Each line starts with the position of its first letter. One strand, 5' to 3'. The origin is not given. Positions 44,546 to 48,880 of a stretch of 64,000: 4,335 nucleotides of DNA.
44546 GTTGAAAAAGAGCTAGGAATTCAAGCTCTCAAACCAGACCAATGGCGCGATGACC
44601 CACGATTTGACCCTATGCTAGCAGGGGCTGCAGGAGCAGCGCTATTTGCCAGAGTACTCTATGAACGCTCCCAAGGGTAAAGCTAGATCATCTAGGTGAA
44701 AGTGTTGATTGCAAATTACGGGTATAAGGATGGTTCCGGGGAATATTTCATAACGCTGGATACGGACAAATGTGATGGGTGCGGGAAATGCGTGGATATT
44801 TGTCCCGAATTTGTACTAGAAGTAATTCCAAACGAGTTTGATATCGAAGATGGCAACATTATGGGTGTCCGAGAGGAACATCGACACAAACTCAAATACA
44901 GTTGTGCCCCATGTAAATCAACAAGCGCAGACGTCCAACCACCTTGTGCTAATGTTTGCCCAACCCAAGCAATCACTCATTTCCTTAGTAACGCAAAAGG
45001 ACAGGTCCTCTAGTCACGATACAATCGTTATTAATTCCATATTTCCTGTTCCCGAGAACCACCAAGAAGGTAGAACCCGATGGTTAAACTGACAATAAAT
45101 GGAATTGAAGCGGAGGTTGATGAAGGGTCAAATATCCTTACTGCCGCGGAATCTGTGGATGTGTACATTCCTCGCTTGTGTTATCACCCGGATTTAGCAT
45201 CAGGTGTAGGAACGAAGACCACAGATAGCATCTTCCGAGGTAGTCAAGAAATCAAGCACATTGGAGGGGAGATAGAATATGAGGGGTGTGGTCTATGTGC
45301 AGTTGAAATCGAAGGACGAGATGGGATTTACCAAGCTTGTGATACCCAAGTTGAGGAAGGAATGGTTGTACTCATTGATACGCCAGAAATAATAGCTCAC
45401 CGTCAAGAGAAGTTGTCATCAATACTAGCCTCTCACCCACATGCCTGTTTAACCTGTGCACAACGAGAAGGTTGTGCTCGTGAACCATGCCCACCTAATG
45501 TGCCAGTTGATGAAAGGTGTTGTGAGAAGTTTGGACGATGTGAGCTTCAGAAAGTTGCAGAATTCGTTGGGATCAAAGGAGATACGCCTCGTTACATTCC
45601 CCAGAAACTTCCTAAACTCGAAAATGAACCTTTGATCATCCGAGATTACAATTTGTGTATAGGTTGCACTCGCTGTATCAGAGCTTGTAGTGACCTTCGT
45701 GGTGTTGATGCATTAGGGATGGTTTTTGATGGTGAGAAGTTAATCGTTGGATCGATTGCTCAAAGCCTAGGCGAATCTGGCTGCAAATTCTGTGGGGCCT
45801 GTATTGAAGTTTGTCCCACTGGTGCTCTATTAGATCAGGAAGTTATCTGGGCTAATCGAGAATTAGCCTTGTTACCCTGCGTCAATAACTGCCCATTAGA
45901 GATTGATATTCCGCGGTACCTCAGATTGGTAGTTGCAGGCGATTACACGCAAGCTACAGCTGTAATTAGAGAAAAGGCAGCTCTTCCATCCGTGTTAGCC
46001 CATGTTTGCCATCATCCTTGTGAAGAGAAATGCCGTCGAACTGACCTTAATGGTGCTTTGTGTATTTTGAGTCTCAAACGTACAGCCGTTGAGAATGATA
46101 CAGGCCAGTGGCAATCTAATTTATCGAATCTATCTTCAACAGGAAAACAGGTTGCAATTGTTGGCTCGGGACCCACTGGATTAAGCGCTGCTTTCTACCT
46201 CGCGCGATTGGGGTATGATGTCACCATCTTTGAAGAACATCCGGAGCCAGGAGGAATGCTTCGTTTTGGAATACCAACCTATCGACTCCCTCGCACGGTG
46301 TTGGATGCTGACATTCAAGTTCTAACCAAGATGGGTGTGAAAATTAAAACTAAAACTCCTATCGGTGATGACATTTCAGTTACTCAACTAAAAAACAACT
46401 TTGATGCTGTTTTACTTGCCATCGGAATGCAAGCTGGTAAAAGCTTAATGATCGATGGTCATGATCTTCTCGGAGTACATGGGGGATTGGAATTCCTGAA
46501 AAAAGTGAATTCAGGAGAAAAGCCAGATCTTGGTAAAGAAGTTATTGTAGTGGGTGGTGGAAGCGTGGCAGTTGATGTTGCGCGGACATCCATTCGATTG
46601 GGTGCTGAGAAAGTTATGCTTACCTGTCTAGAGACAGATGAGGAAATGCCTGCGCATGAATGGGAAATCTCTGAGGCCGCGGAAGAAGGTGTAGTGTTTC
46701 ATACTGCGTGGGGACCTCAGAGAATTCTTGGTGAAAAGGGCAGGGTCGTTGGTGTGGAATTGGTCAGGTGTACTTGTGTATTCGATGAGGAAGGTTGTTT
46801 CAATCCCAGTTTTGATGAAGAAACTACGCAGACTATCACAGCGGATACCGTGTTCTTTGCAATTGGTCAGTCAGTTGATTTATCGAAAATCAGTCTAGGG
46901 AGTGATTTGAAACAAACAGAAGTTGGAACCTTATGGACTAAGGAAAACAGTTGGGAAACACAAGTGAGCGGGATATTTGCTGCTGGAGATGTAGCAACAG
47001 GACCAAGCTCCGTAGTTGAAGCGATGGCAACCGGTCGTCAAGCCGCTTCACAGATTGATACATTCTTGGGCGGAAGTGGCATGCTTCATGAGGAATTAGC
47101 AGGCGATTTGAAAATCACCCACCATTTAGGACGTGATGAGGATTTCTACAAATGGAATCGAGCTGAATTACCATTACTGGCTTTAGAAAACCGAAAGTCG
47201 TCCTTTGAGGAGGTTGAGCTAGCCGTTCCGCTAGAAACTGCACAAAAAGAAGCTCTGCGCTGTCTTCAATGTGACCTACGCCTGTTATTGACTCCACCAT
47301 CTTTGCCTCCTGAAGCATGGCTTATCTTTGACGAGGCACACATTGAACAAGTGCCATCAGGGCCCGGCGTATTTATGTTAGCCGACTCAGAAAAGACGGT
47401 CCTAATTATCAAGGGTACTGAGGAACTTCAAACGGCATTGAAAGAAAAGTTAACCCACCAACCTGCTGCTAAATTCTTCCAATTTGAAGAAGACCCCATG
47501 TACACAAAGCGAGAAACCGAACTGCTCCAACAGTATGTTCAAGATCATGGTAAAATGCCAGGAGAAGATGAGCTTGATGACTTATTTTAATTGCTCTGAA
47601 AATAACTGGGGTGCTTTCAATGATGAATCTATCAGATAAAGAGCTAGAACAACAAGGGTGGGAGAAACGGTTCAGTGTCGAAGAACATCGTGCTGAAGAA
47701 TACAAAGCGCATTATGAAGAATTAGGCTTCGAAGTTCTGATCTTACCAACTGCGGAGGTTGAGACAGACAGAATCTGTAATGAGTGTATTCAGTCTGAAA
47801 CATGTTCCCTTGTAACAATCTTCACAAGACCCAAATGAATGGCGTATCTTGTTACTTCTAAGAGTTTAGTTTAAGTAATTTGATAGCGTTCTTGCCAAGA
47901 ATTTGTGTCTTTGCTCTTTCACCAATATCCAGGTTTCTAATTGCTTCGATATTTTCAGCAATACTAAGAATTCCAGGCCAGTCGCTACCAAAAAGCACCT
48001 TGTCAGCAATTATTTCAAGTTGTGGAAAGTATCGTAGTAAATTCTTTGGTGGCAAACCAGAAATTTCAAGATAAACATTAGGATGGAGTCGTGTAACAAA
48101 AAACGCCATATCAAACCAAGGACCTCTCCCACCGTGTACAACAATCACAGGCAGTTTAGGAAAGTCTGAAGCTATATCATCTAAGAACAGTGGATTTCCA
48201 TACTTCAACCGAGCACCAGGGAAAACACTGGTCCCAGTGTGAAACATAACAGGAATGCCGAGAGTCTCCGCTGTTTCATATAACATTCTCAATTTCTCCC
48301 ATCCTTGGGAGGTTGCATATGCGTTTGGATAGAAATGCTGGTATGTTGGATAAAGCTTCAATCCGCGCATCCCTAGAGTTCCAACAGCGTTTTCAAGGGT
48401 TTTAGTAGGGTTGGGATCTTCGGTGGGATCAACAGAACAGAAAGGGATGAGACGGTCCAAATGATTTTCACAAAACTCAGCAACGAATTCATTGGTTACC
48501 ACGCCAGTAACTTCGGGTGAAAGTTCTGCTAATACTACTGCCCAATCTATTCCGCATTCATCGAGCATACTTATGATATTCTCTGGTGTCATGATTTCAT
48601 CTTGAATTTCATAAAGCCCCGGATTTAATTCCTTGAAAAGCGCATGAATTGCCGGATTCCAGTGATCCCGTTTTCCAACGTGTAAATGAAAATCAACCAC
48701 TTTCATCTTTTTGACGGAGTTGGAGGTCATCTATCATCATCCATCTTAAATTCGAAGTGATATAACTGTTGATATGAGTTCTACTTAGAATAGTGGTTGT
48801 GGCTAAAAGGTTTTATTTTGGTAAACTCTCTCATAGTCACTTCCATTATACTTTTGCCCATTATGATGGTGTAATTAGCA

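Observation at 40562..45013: Four-subunit class-I benzoyl-CoA-reductase-like (Bzd-type order) ATP-dependent reductase with a dedicated ferredoxin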

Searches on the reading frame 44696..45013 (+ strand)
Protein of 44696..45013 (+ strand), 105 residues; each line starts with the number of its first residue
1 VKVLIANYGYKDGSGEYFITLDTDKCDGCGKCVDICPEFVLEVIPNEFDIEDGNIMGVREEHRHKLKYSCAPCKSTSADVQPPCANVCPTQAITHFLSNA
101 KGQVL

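Call 3: search_protein_families(library=pfam, proteins=[window:44696-45013:+], max_evalue=0.01)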
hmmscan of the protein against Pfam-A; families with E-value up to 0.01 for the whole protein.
window:44696-45013:+ (105 aa): 13 families
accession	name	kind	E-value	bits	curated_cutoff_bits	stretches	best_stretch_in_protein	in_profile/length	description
PF00037.32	Fer4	-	9.2e-10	38.4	21.1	1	20-38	2-20/24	4Fe-4S binding domain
PF13187.11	Fer4_9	-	6.5e-08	32.9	27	1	17-38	24-49/52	4Fe-4S dicluster domain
PF12837.12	Fer4_6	-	8.7e-08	32.2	25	1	20-38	3-21/24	4Fe-4S binding domain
PF25160.1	LdpA_Fe-S-bd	-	1.5e-07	31.5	27.6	1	23-38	25-40/49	LdpA Fe-S cluster-binding domain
PF13237.11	Fer4_10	-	9.2e-07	29.1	25.5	1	19-89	2-53/53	4Fe-4S dicluster domain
PF12838.12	Fer4_7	-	1.1e-06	29.4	27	1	25-92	1-52/52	4Fe-4S dicluster domain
PF13484.11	Fer4_16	-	1.3e-05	26.3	30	0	25-51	1-25/66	4Fe-4S double cluster binding domain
PF12797.12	Fer4_2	-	1.4e-05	25.2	24.5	1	19-38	3-22/22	4Fe-4S binding domain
PF12800.12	Fer4_4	-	1.7e-05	25.2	24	1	23-37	1-15/17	4Fe-4S binding domain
PF14697.11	Fer4_21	-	5.2e-05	23.7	35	1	16-37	31-52/59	4Fe-4S dicluster domain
PF13183.11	Fer4_8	-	0.00032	21.6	27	1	24-90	3-66/68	4Fe-4S dicluster domain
PF13459.11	Fer4_15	-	0.00038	21.6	22.4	0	19-40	1-22/66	4Fe-4S single cluster domain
PF12798.12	Fer4_3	-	0.01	17.1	27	1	26-38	1-13/15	4Fe-4S binding domain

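Call 4: search_protein_families(library=ncbifam, proteins=[window:44696-45013:+], max_evalue=0.01)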
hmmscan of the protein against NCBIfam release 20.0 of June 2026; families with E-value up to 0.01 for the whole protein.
window:44696-45013:+ (105 aa): 44 families (the best 25 are shown)
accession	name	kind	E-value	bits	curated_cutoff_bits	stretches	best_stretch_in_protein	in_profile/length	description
NF005503.0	PRK07118.1-2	equivalog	1.7e-08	34.1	252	1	18-95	161-231/292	RnfABCDGE type electron transport complex subunit B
NF007658.0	PRK10330.1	equivalog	4.5e-07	29.5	260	1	17-95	80-154/181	electron transport protein HydN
NF006221.0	PRK08348.1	subfamily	7.1e-07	29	124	1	19-94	39-93/136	NADH-plastoquinone oxidoreductase subunit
TIGR02936.1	fdxN_nitrog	equivalog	2.2e-06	27.7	80.55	1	15-95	12-89/91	ferredoxin III, nif-specific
NF004545.0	PRK05888.3-1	equivalog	5.3e-06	26.2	229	1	16-100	58-132/154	NADH-quinone oxidoreductase subunit NuoI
NF040684.1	PorD_Arch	equivalog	9.2e-06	25.7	120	1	16-44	54-82/85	pyruvate synthase subunit PorD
NF045766.1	PhenlGlyoxDHPadI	equivalog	1.5e-05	24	700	1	18-95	6-74/443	NADH-dependent phenylglyoxylate dehydrogenase subunit beta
NF040864.1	HgcB_ferredoxin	equivalog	2e-05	24.4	99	1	19-58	9-38/93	mercury methylation ferredoxin HgcB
NF007382.0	PRK09898.1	equivalog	3.8e-05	23.3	213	0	57-95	107-142/208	ferredoxin-like protein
TIGR02179.1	PorD_KorD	subfamily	4.4e-05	23.5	60.05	1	18-45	49-76/78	2-oxoacid:acceptor oxidoreductase, delta subunit, pyruvate/2-ketoisovalerate family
NF005506.0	PRK07118.1-5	equivalog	7.7e-05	22.2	388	1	18-94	164-234/279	Fe-S cluster domain-containing protein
NF007202.0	PRK09623.1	equivalog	7.9e-05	22.9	166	1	17-43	74-100/105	3-methyl-2-oxobutanoate dehydrogenase subunit delta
NF043039.1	HgcAB_like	equivalog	0.00014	21.6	285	1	16-46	292-322/350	HgcAB-like fusion protein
NF004543.0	PRK05888.2-5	equivalog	0.00016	21.3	243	1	18-95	53-117/217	NADH-quinone oxidoreductase subunit NuoI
NF045992.1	CircClkLdpA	equivalog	0.00016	20.9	450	1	22-41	133-152/360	circadian clock protein LdpA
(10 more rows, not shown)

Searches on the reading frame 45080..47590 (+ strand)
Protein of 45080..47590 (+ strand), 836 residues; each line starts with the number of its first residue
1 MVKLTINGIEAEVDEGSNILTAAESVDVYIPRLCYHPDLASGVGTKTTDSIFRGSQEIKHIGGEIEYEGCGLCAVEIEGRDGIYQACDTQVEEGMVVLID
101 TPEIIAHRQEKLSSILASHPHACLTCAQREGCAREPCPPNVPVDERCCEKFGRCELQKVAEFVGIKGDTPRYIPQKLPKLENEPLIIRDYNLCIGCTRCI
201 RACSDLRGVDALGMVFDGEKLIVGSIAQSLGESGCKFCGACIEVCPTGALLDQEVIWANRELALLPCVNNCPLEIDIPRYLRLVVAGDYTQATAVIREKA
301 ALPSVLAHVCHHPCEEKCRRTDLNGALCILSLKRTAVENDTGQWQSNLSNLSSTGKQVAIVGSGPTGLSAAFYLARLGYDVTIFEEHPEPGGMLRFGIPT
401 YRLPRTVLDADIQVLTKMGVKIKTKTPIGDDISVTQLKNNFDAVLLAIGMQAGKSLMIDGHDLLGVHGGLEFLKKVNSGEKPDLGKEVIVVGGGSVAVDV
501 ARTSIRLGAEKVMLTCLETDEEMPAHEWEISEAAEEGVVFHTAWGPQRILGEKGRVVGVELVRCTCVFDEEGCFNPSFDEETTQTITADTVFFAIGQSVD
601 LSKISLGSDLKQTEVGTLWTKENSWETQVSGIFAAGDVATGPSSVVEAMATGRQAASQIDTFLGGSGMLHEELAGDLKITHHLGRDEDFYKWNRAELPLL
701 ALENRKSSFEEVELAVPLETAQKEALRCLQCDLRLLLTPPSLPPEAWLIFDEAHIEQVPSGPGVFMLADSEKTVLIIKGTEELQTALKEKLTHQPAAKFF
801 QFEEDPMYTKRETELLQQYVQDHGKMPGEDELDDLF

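Call 3: search_protein_families(library=pfam, proteins=[window:45080-47590:+], max_evalue=0.01)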
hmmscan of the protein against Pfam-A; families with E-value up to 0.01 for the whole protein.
window:45080-47590:+ (836 aa): 30 families (the best 25 are shown)
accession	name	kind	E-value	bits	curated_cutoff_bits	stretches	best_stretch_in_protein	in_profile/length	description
PF07992.20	Pyr_redox_2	-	2.2e-28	99.9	26.1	1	357-652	2-291/291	Pyridine nucleotide-disulphide oxidoreductase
PF14691.11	Fer4_20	-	3.9e-15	56.1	25.8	1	266-339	31-107/113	Dihydroprymidine dehydrogenase domain II, 4Fe-4S cluster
PF13510.11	Fer2_4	-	1e-12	48.4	22.8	2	1-37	3-39/82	2Fe-2S iron-sulfur cluster binding domain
PF22117.2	Fer4_Nqo3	-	6.1e-11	42.8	27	1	184-250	2-66/67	NADH-quinone oxidoreductase subunit 3, ferredoxin-like domain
PF00070.33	Pyr_redox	-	2.3e-10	41.3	22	1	358-391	2-35/82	Pyridine nucleotide-disulphide oxidoreductase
PF13450.12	NAD_binding_8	-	5.5e-10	39.8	21.9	1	360-395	1-36/68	NAD(P)-binding Rossmann-like domain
PF13738.12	Pyr_redox_3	-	1.1e-09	38.4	30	1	434-636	116-305/305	Pyridine nucleotide-disulphide oxidoreductase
PF01266.30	DAO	-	2.1e-09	37.8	27.9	1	358-392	2-37/353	FAD dependent oxidoreductase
PF10588.14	NADH-G_4Fe-4S_3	-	3.5e-08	33.3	27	2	108-132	1-25/40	NADH-ubiquinone oxidoreductase-G iron-sulfur binding region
PF13237.11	Fer4_10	-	5.6e-08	33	25.5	1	186-246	2-53/53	4Fe-4S dicluster domain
PF12838.12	Fer4_7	-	1.8e-07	32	27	1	193-249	2-52/52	4Fe-4S dicluster domain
PF14697.11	Fer4_21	-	4.2e-07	30.4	35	1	191-247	6-53/59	4Fe-4S dicluster domain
PF13187.11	Fer4_9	-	1.2e-06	28.9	27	1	193-249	2-51/52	4Fe-4S dicluster domain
PF12831.13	FAD_oxidored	-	1.5e-06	28.2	27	1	358-394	2-38/416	FAD dependent oxidoreductase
PF24348.1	DUF7508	-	4.1e-06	27.3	26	1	746-819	6-76/79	Domain of unknown function (DUF7508)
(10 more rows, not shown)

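Call 4: search_protein_families(library=ncbifam, proteins=[window:45080-47590:+], max_evalue=0.01)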
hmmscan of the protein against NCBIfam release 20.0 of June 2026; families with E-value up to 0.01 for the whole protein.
window:45080-47590:+ (836 aa): 118 families (the best 25 are shown)
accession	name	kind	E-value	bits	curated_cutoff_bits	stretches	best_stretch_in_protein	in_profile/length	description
NF009410.0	PRK12771.1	subfamily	1.5e-138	462.9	516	1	264-731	47-511/566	NAD(P)-binding protein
NF009454.0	PRK12814.1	equivalog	2.9e-136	455.5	916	3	266-732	103-573/657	putative NADPH-dependent glutamate synthase small subunit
NF010590.0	PRK13984.1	equivalog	3.1e-116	388.9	946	1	258-664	189-607/611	putative oxidoreductase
NF009414.0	PRK12778.1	equivalog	4.9e-90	302.8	1103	1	265-663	337-749/752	bifunctional dihydroorotate dehydrogenase B NAD binding subunit/NADPH-dependent glutamate synthase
TIGR01316.1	gltA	equivalog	4.9e-88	295.9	471.75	1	265-663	36-449/449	NADPH-dependent glutamate synthase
TIGR03315.1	Se_ygfK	equivalog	2.9e-87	293.1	835.3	1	263-732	443-887/1012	putative selenate reductase subunit YgfK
TIGR01318.1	gltD_gamma_fam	subfamily_domain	2.2e-76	257.3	482.95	1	267-663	50-465/467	glutamate synthase, small subunit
NF009408.0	PRK12769.1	equivalog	2.3e-70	237.5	1003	1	267-664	236-652/659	formate-dependent uric acid utilization protein AegA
TIGR01317.1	GOGAT_sm_gam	subfamily_domain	6.8e-69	233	447.7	1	267-669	52-484/485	glutamate synthase small subunit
NF009413.0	PRK12775.1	equivalog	1.7e-67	228.1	1895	1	266-664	340-755/1006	putative trifunctional 2-polyprenylphenol hydroxylase/glutamate synthase subunit beta/ferritin domain-containing protein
NF009409.0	PRK12770.1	subfamily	1.7e-65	221.4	343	1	350-665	13-352/360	putative glutamate synthase subunit beta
NF009451.0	PRK12809.1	equivalog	5.2e-62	210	1154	1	267-662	219-633/639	formate-dependent uric acid utilization protein YgfT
NF045663.1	diclust_near_Sec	equivalog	4.2e-53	180.5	530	2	266-452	19-201/759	pyridine nucleotide-disulfide oxidoreductase/dicluster-binding protein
NF009415.0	PRK12779.1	equivalog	1.1e-51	175.7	1519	1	270-659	213-622/944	putative bifunctional glutamate synthase subunit beta/2-polyprenylphenol hydroxylase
NF040763.1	FeFe_hydrog_A6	exception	1.6e-45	155.6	765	2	2-132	1-106/571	NADH-dependent [FeFe] hydrogenase, group A6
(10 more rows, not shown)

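Call 36: search_solved_structures(query=window:45080-47590:+, max_evalue=1e-10)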
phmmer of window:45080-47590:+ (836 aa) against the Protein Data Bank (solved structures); distinct sequences matched with E-value up to 1e-10: 75 (the best 60 are shown).
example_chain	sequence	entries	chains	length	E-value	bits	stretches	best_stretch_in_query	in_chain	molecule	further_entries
9bov_A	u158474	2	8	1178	1.5e-117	397.2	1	266-732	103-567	Molybdopterin oxidoreductase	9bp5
8oh5_C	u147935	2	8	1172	3e-114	386.2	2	266-734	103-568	Formate dehydrogenase-O, major subunit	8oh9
9n5u_A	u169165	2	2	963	9e-108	364.8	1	265-691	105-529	NfnA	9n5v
4ylf_B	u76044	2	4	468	4.1e-71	243.5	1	266-665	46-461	Dihydropyrimidine dehydrogenase subunit A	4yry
5jca_L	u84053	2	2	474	7e-61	209.7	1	265-663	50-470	NADH-dependent Ferredoxin:NADP Oxidoreductase (NfnI) subunit alpha | NADH-dependent Ferredoxin:NADP Oxidoreductase subunit alpha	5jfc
5vj7_A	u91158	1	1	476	2.6e-58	201.2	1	265-667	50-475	Oxidoreductase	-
6s6s_G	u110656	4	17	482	2.1e-48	168.4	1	266-662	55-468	Glutamate synthase [NADPH] small chain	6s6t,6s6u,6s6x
2vdc_G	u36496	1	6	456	2.3e-48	168.2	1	267-662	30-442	GLUTAMATE SYNTHASE [NADPH] SMALL CHAIN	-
7mfm_I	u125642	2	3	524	7e-48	166.7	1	269-669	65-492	Glutamate synthase (NADPH) small chain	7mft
7m31_A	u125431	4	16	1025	1.8e-28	102.5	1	263-663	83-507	Dihydropyrimidine dehydrogenase [NADP(+)]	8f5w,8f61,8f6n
1h7x_A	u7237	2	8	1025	1.8e-28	102.5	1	263-663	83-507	DIHYDROPYRIMIDINE DEHYDROGENASE | Dihydropyrimidine dehydrogenase [NADP(+)]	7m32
1gt8_A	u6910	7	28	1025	1.8e-28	102.5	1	263-663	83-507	DIHYDROPYRIMIDINE DEHYDROGENASE | Dihydropyrimidine dehydrogenase [NADP(+)]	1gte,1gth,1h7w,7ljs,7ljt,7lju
6tg9_A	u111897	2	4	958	1.4e-22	83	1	3-255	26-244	Formate dehydrogenase subunit alpha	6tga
9wxb_B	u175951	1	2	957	3.8e-21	78.2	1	3-255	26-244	Formate dehydrogenase alpha subunit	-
8a6t_A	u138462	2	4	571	2.9e-20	75.3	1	68-254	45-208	Electron bifurcating hydrogenase subunit HydA1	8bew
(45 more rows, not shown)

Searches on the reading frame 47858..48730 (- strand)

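Call 8: search_protein_families(library=ncbifam, proteins=[window:47858-48730:-], max_evalue=0.00001)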
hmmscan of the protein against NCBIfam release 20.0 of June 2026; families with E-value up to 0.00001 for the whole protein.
window:47858-48730:- (290 aa): 0 families

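Call 41: search_protein_families(library=pfam, proteins=[window:47858-48730:-], max_evalue=0.000001)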
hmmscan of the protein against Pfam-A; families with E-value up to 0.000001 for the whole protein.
window:47858-48730:- (290 aa): 1 family
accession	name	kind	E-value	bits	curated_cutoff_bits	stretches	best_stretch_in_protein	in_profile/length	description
PF04909.20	Amidohydro_2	-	6e-40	138.2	26.4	1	78-288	65-289/289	Amidohydrolase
